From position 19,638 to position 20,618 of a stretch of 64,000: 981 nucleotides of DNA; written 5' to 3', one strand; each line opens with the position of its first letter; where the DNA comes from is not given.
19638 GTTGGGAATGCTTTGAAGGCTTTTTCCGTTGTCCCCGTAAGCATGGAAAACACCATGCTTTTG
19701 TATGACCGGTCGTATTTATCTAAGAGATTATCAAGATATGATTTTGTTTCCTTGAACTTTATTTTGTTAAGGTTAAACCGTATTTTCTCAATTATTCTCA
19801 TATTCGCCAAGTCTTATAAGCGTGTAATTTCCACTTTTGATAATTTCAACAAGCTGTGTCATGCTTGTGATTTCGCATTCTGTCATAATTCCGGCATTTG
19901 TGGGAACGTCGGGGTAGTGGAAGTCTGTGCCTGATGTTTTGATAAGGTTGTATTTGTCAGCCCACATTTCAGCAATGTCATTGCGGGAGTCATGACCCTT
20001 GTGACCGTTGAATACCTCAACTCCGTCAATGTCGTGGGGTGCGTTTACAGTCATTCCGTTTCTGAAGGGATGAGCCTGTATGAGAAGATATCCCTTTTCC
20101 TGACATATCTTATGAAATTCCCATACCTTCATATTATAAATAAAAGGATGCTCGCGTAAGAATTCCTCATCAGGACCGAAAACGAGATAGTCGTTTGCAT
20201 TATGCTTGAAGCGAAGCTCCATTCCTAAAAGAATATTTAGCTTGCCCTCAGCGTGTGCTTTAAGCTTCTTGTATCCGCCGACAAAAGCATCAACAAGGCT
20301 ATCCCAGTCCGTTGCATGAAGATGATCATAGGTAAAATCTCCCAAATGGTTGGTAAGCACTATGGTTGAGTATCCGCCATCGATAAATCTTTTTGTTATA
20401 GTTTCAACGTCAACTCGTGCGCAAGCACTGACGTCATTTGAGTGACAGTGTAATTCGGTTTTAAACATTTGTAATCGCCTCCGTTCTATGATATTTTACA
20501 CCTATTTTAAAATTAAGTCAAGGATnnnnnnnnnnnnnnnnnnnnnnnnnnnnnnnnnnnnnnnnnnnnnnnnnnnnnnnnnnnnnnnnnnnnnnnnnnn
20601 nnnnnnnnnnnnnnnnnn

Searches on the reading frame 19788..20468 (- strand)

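Call 64: search_protein_families(library=pfam, proteins=[window:19788-20468:-], max_evalue=0.0001)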
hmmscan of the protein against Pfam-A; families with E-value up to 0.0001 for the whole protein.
window:19788-20468:- (226 aa): 1 family
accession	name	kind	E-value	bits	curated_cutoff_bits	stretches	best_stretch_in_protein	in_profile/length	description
PF02811.25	PHP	-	7.7e-05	23.5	26.4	1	5-122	1-71/164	PHP domain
